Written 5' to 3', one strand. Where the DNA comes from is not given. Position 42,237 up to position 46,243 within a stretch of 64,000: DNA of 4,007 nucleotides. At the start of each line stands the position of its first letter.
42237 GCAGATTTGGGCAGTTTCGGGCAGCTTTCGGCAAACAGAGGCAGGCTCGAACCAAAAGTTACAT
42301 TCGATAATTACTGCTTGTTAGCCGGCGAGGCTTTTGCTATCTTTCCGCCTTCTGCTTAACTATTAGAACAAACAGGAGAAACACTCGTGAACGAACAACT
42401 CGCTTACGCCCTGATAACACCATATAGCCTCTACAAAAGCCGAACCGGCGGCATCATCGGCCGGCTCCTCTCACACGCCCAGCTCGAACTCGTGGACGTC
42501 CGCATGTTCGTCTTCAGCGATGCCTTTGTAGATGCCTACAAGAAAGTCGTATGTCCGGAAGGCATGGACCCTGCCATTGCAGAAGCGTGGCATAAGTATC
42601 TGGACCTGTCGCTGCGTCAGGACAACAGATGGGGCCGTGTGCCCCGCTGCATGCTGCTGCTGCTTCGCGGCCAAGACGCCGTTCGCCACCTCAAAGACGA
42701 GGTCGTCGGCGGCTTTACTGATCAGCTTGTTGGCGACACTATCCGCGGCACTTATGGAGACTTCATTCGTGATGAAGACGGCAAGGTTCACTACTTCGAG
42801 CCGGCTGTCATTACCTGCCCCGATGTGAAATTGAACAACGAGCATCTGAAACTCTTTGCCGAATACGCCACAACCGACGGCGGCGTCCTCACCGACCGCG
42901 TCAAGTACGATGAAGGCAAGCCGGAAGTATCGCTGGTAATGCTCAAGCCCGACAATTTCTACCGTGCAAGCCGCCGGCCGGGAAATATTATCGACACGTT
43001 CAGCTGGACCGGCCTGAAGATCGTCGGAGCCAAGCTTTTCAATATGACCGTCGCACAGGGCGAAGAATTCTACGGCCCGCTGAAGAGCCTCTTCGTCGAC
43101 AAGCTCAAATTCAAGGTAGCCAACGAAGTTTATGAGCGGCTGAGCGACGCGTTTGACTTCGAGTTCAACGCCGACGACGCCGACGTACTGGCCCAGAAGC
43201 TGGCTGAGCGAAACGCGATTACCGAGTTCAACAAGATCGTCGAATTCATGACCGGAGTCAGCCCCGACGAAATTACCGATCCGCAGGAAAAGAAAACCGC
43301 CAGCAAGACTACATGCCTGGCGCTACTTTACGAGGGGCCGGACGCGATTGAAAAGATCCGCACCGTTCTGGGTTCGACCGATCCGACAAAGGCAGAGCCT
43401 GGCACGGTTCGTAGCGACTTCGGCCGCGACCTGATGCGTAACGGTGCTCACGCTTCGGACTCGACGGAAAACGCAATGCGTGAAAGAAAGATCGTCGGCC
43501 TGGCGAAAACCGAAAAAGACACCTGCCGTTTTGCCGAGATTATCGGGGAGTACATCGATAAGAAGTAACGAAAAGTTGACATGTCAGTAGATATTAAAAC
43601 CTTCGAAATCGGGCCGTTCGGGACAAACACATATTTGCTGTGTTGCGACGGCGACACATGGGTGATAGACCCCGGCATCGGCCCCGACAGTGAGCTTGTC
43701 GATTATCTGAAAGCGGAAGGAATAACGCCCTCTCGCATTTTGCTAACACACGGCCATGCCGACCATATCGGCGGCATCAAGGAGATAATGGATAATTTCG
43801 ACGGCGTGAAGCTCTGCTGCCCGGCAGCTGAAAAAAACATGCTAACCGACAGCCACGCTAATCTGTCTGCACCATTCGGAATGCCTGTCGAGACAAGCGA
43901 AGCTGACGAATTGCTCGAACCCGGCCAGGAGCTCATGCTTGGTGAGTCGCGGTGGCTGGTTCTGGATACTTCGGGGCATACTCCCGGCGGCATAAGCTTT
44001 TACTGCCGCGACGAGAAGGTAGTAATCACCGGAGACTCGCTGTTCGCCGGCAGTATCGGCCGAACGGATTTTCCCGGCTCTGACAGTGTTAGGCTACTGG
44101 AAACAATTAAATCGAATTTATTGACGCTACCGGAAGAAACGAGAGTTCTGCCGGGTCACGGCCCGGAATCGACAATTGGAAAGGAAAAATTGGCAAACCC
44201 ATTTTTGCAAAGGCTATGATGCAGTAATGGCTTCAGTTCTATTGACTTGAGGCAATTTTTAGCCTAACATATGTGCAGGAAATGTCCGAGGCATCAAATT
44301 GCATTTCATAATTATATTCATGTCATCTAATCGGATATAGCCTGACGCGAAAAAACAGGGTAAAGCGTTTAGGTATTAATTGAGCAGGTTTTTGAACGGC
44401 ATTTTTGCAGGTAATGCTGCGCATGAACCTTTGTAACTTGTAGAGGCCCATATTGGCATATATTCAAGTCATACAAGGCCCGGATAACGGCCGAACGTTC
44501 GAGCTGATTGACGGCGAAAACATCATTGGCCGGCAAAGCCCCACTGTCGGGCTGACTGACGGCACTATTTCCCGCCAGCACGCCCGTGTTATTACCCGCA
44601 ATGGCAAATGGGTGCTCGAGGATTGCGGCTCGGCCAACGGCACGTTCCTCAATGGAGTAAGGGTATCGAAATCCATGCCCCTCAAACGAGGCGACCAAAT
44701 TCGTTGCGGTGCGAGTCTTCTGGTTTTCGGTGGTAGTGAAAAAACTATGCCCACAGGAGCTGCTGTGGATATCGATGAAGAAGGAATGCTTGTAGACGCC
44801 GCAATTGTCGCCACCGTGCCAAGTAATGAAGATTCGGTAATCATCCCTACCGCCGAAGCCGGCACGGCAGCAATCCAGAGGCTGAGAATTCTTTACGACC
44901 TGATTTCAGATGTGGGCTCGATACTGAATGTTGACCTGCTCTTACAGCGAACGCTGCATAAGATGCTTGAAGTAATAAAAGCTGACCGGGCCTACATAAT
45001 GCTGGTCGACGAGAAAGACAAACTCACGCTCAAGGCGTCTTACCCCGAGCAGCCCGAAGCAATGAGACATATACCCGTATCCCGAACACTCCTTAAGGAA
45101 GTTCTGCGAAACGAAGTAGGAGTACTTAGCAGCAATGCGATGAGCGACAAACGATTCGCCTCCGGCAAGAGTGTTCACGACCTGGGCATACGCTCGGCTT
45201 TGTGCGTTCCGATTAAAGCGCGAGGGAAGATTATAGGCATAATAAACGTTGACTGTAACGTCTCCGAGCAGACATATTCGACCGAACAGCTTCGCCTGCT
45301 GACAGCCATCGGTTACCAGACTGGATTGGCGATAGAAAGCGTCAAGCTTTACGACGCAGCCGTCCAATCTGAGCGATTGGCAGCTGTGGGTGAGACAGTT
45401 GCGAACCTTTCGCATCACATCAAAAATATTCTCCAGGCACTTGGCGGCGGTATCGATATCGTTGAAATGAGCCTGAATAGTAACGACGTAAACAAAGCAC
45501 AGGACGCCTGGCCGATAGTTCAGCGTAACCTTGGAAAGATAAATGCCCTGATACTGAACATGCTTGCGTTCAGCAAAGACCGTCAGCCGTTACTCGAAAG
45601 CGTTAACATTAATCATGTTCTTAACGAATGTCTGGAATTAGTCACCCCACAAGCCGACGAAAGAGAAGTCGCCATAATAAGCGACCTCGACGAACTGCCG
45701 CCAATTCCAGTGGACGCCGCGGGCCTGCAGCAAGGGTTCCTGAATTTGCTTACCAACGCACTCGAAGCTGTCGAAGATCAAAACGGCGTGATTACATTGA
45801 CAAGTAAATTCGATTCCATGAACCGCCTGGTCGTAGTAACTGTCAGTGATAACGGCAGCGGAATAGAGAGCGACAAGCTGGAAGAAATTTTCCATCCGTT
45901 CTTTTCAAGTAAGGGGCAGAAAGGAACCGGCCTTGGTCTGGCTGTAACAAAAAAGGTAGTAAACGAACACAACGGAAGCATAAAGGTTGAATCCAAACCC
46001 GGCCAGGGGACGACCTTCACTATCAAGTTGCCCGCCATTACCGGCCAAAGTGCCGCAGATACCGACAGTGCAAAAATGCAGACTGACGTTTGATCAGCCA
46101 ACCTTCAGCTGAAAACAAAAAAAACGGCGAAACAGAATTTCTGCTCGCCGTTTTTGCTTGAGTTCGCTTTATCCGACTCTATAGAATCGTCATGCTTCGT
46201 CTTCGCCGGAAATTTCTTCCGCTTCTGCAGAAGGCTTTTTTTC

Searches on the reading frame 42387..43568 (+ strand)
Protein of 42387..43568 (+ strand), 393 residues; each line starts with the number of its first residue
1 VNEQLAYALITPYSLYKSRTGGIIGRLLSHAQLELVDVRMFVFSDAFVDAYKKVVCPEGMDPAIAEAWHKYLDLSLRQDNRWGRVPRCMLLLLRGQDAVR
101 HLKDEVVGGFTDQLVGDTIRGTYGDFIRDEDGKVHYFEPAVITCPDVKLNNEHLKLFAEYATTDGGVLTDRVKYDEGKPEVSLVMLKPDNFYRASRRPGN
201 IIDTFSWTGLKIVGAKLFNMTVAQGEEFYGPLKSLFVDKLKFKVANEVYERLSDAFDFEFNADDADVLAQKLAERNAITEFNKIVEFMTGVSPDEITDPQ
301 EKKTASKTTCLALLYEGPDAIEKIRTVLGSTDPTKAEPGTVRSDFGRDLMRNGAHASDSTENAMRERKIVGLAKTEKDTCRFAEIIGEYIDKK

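Call 9: find_encoding_contigs(protein=window:42387-43568:+, flank=6000, max_places=10)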
Protein window:42387-43568:+ (393 aa): 3 contigs read that carry it; 1 place shown.
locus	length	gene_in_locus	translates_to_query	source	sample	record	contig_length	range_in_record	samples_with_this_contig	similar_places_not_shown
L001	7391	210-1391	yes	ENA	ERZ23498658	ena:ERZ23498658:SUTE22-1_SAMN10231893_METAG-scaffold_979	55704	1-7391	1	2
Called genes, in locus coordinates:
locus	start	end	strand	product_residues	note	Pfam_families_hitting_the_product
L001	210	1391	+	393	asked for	PF00334:NDK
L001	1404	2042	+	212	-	PF00753:Lactamase_B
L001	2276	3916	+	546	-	PF16697:Yop-YscD_cpl, PF00498:FHA, PF01590:GAF, PF13185:GAF_2, PF13492:GAF_3, PF02518:HATPase_c, PF14501:HATPase_c_5 (weak)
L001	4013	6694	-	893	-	PF00521:DNA_topoisoIV, PF03989:DNA_gyraseA_C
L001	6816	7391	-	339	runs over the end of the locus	PF00535:Glycos_transf_2, PF10111:Glyco_tranf_2_2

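Call 11: search_protein_families(library=pfam, proteins=[window:42387-43568:+])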
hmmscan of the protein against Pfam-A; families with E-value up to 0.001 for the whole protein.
window:42387-43568:+ (393 aa): 1 family
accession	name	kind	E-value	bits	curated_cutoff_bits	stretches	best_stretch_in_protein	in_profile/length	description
PF00334.24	NDK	-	2.8e-28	98.9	27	2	304-369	63-128/135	Nucleoside diphosphate kinase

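Call 19: find_homologous_proteins(query=window:42387-43568:+, max_evalue=1e-10)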
Query window:42387-43568:+ (393 aa): 3949 proteins with E <= 1e-10 among 8000 candidates; the best 120 are listed.
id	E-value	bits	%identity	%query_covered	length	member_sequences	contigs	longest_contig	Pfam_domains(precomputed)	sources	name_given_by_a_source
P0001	6.0e-264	893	100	100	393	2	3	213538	PF00334.25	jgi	-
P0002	3.7e-197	673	74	99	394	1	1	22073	PF00334.25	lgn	-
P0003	4.5e-197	672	74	100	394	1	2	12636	PF00334.25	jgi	-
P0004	4.9e-196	669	75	99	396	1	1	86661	PF00334.25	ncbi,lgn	-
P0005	1.8e-195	667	74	99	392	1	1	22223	PF00334.25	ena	-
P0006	6.5e-195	665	73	100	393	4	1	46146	PF00334.25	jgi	-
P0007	1.4e-194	664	75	99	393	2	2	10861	PF00334.25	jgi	-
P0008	1.4e-194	664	73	100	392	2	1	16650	PF00334.25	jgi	-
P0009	2.5e-194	663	73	100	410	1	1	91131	PF00334.25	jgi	jgi:nucleoside diphosphate kinase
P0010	6.3e-194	662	74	100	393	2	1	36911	PF00334.25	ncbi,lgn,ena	-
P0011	1.2e-193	661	73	100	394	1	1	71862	PF00334.25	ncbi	ncbi:MAG: nucleoside-diphosphate kinase [Phycisphaerae bacterium]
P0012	2.6e-193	660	73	99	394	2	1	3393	PF00334.25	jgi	-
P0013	4.6e-193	659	74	100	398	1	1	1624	PF00334.25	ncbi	-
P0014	4.8e-193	659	73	99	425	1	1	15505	PF00334.25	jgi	-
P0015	7.4e-193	659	72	99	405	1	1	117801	PF00334.25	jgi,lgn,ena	-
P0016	1.3e-192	658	75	99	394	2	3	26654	PF00334.25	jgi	-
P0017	1.9e-192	657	74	100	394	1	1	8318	PF00334.25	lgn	-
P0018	2.9e-192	657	74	99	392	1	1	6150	PF00334.25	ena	-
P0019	3.0e-192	657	73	99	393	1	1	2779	PF00334.25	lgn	-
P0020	4.5e-192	656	74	99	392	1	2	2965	PF00334.25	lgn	-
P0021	5.5e-192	656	74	97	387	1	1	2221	PF00334.25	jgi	-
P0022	6.2e-192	656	74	99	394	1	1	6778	PF00334.25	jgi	-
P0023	6.8e-192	655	73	100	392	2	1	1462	PF00334.25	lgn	-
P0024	7.3e-192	655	74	98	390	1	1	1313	PF00334.25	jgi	jgi:nucleoside diphosphate kinase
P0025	8.5e-192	655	72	99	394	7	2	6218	PF00334.25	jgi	-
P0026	8.7e-192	655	74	99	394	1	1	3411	PF00334.25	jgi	-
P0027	1.1e-191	655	72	100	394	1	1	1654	PF00334.25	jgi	jgi:nucleoside diphosphate kinase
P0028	1.2e-191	655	72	100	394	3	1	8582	PF00334.25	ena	-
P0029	1.5e-191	654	72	100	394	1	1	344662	PF00334.25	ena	-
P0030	7.6e-191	652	73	99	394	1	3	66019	PF00334.25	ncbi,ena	-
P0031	7.7e-191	652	73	99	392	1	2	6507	PF00334.25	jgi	jgi:nucleoside diphosphate kinase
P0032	7.7e-191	652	73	99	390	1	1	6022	PF00334.25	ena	-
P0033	7.8e-191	652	73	99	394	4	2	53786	PF00334.25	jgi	jgi:nucleoside diphosphate kinase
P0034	8.2e-191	652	70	100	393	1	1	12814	PF00334.25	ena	-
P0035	8.5e-191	652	72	99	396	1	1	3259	PF00334.25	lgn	-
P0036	1.1e-190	651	73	99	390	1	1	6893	PF00334.25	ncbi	-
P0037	1.1e-190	651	73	99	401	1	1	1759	PF00334.25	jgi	jgi:nucleoside diphosphate kinase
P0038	1.4e-190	651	72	100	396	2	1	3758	PF00334.25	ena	-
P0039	1.5e-190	651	73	100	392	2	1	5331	PF00334.25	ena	-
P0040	1.6e-190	651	73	99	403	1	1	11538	PF00334.25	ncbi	-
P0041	1.7e-190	651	73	99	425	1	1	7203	PF00334.25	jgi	-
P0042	2.0e-190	651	73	100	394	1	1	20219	PF00334.25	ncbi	-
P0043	4.4e-190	649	73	99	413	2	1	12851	PF00334.25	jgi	jgi:nucleoside diphosphate kinase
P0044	4.4e-190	649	73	99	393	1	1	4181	PF00334.25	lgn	-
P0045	4.7e-190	649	73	99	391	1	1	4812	PF00334.25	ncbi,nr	ncbi:MAG: nucleoside-diphosphate kinase [Phycisphaerae bacterium]|nr:nucleoside-diphosphate kinase [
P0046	4.8e-190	649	72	99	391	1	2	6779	PF00334.25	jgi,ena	jgi:nucleoside diphosphate kinase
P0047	6.1e-190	649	73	99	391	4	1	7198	PF00334.25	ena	-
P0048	6.4e-190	649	72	100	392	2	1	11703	PF00334.25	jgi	-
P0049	1.4e-189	648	72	99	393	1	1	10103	PF00334.25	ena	-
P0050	2.0e-189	647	74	98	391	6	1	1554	PF00334.25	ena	-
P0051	2.1e-189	647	72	99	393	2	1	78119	PF00334.25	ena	-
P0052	2.2e-189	647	72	100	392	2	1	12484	PF00334.25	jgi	-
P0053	2.3e-189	647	72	99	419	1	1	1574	PF00334.25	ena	-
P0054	2.9e-189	647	73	100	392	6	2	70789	PF00334.25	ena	-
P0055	3.2e-189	647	73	100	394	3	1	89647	PF00334.25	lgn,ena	-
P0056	4.1e-189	646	71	100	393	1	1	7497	PF00334.25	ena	-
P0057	4.2e-189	646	72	100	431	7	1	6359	PF00334.25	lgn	-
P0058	5.3e-189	646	72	100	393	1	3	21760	PF00334.25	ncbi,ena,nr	ncbi:MAG: nucleoside-diphosphate kinase [Phycisphaerae bacterium]|nr:nucleoside-diphosphate kinase [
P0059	6.8e-189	646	71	100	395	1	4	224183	PF00334.25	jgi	-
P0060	1.3e-188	645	72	100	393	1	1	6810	PF00334.25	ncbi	-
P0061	1.3e-188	645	74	98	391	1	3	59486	PF00334.25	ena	-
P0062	1.5e-188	644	72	99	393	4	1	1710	PF00334.25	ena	-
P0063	1.5e-188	644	70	100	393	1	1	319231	PF00334.25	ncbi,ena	-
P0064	1.5e-188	644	73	100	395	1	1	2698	PF00334.25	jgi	jgi:nucleoside diphosphate kinase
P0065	2.4e-188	644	71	100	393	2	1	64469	PF00334.25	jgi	jgi:nucleoside diphosphate kinase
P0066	2.4e-188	644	72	100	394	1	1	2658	PF00334.25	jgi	jgi:nucleoside diphosphate kinase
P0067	2.4e-188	644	73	100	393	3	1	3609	PF00334.25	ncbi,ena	-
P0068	2.7e-188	644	71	100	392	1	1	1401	PF00334.25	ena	-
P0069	2.8e-188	643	71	99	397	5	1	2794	PF00334.25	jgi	jgi:nucleoside diphosphate kinase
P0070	3.1e-188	643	72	99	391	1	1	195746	PF00334.25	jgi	jgi:nucleoside diphosphate kinase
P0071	4.1e-188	643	72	98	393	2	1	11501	PF00334.25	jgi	-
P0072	4.5e-188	643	73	98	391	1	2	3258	PF00334.25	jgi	jgi:nucleoside diphosphate kinase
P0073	4.5e-188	643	73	98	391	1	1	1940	PF00334.25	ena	-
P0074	5.0e-188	643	73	98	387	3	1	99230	PF00334.25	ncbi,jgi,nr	ncbi:MAG: nucleoside-diphosphate kinase [Phycisphaerae bacterium]|nr:nucleoside-diphosphate kinase [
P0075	1.1e-187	642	71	99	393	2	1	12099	PF00334.25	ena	-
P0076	1.3e-187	641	72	99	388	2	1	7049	PF00334.25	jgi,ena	-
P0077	1.3e-187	641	70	100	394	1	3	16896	PF00334.25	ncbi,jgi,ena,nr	ncbi:MAG TPA: nucleoside-diphosphate kinase [Phycisphaerae bacterium]|nr:nucleoside-diphosphate kina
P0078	1.5e-187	641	71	100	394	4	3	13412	PF00334.25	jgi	-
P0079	2.4e-187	640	72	99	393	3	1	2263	PF00334.25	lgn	-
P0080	3.3e-187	640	70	100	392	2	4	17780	PF00334.25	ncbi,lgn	-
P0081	3.4e-187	640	72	99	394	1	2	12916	PF00334.25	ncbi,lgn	-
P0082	3.5e-187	640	70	100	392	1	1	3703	PF00334.25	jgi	-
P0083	3.9e-187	640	71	100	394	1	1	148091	PF00334.25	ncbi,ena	-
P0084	4.0e-187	640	72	99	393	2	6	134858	PF00334.25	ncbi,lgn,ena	-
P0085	4.0e-187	640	71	100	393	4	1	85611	PF00334.25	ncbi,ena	-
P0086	4.1e-187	640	72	99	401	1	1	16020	PF00334.25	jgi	jgi:nucleoside diphosphate kinase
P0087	8.1e-187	639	72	99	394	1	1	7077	PF00334.25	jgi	-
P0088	9.0e-187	639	71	99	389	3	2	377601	PF00334.25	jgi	-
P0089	1.0e-186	638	70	100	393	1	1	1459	PF00334.25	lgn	-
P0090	2.2e-186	637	71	100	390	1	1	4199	PF00334.25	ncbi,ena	-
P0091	2.2e-186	637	71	100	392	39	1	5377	PF00334.25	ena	-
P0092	2.3e-186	637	72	99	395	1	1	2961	PF00334.25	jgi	-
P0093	2.8e-186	637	71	100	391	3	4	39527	PF00334.25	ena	-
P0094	2.9e-186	637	72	100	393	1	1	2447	PF00334.25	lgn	-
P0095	3.1e-186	637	71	100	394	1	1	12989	PF00334.25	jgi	jgi:nucleoside diphosphate kinase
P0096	3.6e-186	637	71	100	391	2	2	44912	PF00334.25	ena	-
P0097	5.6e-186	636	71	100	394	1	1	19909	PF00334.25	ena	-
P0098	8.4e-186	635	71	100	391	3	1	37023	PF00334.25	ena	-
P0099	1.0e-185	635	72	100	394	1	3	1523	PF00334.25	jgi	jgi:nucleoside diphosphate kinase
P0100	1.1e-185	635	71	100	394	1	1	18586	PF00334.25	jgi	jgi:nucleoside diphosphate kinase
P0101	1.1e-185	635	71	99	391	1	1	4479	PF00334.25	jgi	jgi:nucleoside diphosphate kinase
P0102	1.2e-185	635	70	99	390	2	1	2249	PF00334.25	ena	-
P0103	1.4e-185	635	69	100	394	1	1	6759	PF00334.25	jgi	jgi:nucleoside diphosphate kinase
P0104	1.5e-185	635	71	100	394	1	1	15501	PF00334.25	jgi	-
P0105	1.9e-185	634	69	100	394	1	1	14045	PF00334.25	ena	-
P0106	2.0e-185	634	70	100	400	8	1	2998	PF00334.25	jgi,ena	-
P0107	2.2e-185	634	70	100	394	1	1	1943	PF00334.25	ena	-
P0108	2.6e-185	634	71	99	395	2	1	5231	PF00334.25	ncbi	-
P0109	2.8e-185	634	73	99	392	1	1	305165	PF00334.25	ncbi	-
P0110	3.5e-185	633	69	100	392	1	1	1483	PF00334.25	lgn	-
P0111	4.0e-185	633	72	99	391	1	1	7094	PF00334.25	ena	-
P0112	4.5e-185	633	70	99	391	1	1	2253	PF00334.25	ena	-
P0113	4.8e-185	633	68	100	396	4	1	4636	PF00334.25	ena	-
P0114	5.3e-185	633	70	99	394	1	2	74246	PF00334.25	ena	-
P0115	5.8e-185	633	70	100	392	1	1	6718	PF00334.25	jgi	jgi:nucleoside diphosphate kinase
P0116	6.9e-185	632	72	98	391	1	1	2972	PF00334.25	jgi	jgi:nucleoside diphosphate kinase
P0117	8.9e-185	632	71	99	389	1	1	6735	PF00334.25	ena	-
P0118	9.2e-185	632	71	100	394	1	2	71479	PF00334.25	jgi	jgi:nucleoside diphosphate kinase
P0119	9.4e-185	632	69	100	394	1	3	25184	PF00334.25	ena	-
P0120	1.0e-184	632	70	99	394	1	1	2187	PF00334.25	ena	-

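Call 20: find_related_loci(query=window:42387-43568:+, collection=genome_contigs, flank=3000)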
Query window:42387-43568:+ (393 aa) in genome_contigs; peptide patterns used: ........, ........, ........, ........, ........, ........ (x = any residue, [..] = any of these).
102 stretches matched a pattern; 42 encode a relative of the query (tblastn E <= 1e-3); 42 distinct loci.
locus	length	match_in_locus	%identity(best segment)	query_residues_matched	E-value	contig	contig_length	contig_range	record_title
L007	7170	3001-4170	73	1-390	0e+0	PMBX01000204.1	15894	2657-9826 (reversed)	MAG: Phycisphaerales bacterium isolate fen_1349 73.20120700_E3M.265_contig_99857, whole genome shotgun sequence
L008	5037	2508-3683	73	1-393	0e+0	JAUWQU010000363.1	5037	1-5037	MAG: Phycisphaerae bacterium isolate CSMAG_2510 CSMAG_2510_k141_652798_length_5037_cov_6.0000, whole genome shotgun sequ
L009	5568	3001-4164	73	3-390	0e+0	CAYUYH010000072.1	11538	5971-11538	MAG TPA_asm: uncultured Planctomycetaceae bacterium isolate SRP323688_co1_175 genome assembly, contig: NODE_8511_length_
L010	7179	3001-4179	71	1-393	0e+0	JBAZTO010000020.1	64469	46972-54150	MAG: Phycisphaerae bacterium isolate SO_2017_GW1_204 NODE_2488_length_64469_cov_2.327826_OW334_2017, whole genome shotgu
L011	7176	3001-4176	72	1-393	0e+0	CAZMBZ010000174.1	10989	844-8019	MAG TPA_asm: uncultured Planctomycetaceae bacterium isolate binchicken_co181_571 genome assembly, contig: NODE_11655_len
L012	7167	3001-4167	73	1-390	0e+0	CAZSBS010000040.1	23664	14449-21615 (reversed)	MAG TPA_asm: uncultured Planctomycetaceae bacterium isolate SRP178699_co1_604 genome assembly, contig: NODE_2481_length_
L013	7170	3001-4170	72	1-390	0e+0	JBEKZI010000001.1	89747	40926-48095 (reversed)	MAG: Phycisphaerae bacterium isolate SPRUCE 695 SPRUCE_695_1, whole genome shotgun sequence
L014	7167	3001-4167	72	1-390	0e+0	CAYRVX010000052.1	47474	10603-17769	MAG TPA_asm: uncultured Planctomycetaceae bacterium isolate SRP068000_co1_610 genome assembly, contig: NODE_653_length_4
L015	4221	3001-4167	71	1-390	0e+0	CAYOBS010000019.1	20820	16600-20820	MAG TPA_asm: uncultured Planctomycetaceae bacterium isolate binchicken_co91_493 genome assembly, contig: NODE_2769_lengt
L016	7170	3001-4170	71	1-390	0e+0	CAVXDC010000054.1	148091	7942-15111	MAG: uncultured Phycisphaerae bacterium isolate MFD04408.bin.3.226 genome assembly, contig: contig_94696, whole genome s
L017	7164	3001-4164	71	1-390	0e+0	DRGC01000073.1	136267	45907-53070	MAG TPA_asm: Phycisphaerae bacterium isolate HyVt-337 HyVt-337_k145_42753, whole genome shotgun sequence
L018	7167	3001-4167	72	1-390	0e+0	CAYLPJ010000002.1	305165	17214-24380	MAG TPA_asm: uncultured Planctomycetaceae bacterium isolate SRP141376_co2_254 genome assembly, contig: NODE_30_length_30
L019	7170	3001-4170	70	1-390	0e+0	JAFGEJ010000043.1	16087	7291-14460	MAG: Phycisphaerae bacterium isolate Zod_Metabat.1221 k87_1641887, whole genome shotgun sequence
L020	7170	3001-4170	69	1-390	0e+0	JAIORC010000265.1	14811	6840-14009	MAG: Phycisphaerae bacterium isolate SMBSF08 20071_Bin_7_contigs_1_c_000000000751, whole genome shotgun sequence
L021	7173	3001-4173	70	1-392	0e+0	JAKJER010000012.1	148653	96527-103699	MAG: Planctomycetota bacterium isolate UR.bin180 UR_contig_115, whole genome shotgun sequence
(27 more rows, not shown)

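Call 27: search_protein_families(library=ncbifam, proteins=[window:42387-43568:+], max_evalue=0.01)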
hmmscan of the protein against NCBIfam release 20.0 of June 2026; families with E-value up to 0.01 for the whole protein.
window:42387-43568:+ (393 aa): 6 families
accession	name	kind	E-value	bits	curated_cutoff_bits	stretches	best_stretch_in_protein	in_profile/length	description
NF001908.0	PRK00668.1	equivalog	6.1e-26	90.9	155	2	308-368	70-130/141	nucleoside-diphosphate kinase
NF011112.0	PRK14540.1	equivalog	5.1e-20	71.7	202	2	310-369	71-130/135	nucleoside-diphosphate kinase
NF011116.0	PRK14545.1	equivalog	1.7e-17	63.8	217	2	305-366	67-128/139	nucleoside-diphosphate kinase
NF011113.0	PRK14541.1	equivalog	1.8e-12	47.5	255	1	306-366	66-126/140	nucleoside-diphosphate kinase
NF011114.0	PRK14542.1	equivalog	4e-11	42.8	250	1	311-366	71-126/137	nucleoside-diphosphate kinase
NF011115.0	PRK14543.1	equivalog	7.4e-09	35.7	287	1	309-351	78-120/169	nucleoside-diphosphate kinase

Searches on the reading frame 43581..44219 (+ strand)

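Call 11: search_protein_families(library=pfam, proteins=[window:43581-44219:+])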
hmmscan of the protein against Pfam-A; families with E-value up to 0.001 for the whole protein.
window:43581-44219:+ (212 aa): 4 families
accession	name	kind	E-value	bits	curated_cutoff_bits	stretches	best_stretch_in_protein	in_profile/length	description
PF00753.33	Lactamase_B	-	4.2e-35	121.9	22.7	1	11-193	2-196/196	Metallo-beta-lactamase superfamily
PF12706.13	Lactamase_B_2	-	0.00012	22.2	27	1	50-91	31-73/200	Beta-lactamase superfamily domain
PF23023.1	Anti-Pycsar_Apyc1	-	0.00018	21.5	50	1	13-90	18-99/250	Anti-Pycsar protein Apyc1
PF19583.5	ODP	-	0.00093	19.6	27.2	0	15-158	3-140/194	ODP family beta lactamase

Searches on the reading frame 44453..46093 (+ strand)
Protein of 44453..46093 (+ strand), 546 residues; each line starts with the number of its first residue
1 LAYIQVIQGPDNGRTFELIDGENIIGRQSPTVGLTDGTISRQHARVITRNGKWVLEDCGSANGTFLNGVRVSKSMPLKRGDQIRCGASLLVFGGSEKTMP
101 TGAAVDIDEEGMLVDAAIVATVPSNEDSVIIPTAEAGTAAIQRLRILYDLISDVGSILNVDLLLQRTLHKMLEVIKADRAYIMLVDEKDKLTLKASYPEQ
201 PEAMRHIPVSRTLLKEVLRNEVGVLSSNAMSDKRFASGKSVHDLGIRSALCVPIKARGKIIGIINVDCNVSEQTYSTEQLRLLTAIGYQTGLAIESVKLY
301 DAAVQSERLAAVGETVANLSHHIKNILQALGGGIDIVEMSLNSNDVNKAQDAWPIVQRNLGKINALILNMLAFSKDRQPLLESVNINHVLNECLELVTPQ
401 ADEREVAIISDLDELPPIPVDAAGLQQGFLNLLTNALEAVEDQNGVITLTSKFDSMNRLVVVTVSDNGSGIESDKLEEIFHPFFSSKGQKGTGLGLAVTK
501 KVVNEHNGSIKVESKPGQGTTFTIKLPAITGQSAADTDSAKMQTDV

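Call 11: search_protein_families(library=pfam, proteins=[window:44453-46093:+])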
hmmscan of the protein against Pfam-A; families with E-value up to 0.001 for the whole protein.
window:44453-46093:+ (546 aa): 8 families
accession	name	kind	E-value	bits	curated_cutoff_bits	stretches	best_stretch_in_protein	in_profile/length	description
PF02518.31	HATPase_c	-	2.3e-27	96.1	26.4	1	421-528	2-109/111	Histidine kinase-, DNA gyrase B-, and HSP90-like ATPase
PF13185.12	GAF_2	-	6.7e-18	65.7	28.6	1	160-295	4-136/136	GAF domain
PF00498.31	FHA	-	1.7e-16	60.8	20.7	1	24-86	2-67/67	FHA domain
PF16697.10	Yop-YscD_cpl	-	3.5e-16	59.7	33.2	1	6-93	2-91/94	Inner membrane component of T3SS, cytoplasmic domain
PF01590.32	GAF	-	3.3e-14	54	22.4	1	161-294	3-133/133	GAF domain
PF13492.12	GAF_3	-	9.9e-13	49.1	27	1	159-295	1-128/129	GAF domain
PF14501.12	HATPase_c_5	-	2.5e-06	27.8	22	1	428-515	9-91/102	GHKL domain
PF00512.31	HisKA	-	0.00035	21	26.9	1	313-377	3-64/66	His Kinase A (phospho-acceptor) domain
